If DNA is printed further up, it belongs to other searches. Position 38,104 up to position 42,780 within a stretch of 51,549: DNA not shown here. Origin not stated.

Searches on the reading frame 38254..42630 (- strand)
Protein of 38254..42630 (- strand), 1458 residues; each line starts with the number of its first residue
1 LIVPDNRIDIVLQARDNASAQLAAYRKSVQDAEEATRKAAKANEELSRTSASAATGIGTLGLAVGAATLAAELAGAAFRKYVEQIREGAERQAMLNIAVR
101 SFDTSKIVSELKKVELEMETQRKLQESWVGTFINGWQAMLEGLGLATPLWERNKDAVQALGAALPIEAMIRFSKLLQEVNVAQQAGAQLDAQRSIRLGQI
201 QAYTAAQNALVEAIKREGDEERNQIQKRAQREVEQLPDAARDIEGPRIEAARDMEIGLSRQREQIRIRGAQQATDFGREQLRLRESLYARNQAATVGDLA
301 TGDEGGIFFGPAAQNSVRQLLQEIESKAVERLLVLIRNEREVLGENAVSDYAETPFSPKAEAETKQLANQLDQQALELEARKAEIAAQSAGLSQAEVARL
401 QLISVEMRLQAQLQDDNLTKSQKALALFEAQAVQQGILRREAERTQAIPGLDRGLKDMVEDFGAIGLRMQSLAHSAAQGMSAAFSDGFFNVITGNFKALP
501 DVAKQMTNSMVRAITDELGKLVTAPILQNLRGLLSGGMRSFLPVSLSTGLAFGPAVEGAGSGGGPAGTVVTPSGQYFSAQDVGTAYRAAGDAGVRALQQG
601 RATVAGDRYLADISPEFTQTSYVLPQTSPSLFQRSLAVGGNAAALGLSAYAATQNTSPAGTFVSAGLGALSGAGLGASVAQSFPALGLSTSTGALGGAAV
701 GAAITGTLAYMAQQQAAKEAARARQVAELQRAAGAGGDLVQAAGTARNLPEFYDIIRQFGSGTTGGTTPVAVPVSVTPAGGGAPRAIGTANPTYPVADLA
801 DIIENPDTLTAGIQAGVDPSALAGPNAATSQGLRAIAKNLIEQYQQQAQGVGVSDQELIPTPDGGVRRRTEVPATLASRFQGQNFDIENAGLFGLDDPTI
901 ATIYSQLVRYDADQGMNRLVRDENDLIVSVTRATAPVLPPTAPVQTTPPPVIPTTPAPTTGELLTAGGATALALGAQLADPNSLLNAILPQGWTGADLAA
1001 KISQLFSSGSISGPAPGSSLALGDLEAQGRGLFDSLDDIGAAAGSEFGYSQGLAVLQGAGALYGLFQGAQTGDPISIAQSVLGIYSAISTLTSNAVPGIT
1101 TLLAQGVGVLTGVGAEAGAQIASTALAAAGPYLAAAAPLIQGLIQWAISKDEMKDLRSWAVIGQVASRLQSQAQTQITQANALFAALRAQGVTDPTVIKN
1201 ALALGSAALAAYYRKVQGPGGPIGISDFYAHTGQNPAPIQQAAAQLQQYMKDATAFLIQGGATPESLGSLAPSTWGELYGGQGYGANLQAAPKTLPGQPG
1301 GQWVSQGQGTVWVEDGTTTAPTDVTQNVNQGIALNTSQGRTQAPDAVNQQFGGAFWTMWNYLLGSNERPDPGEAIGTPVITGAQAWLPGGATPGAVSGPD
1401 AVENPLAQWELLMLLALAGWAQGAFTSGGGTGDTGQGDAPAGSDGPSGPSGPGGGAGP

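Call 15: search_dna_similar(query=window:38254-42630:-, collection=phages, mode=protein, max_rows=10)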
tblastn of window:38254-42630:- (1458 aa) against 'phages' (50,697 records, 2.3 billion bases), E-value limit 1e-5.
No match.
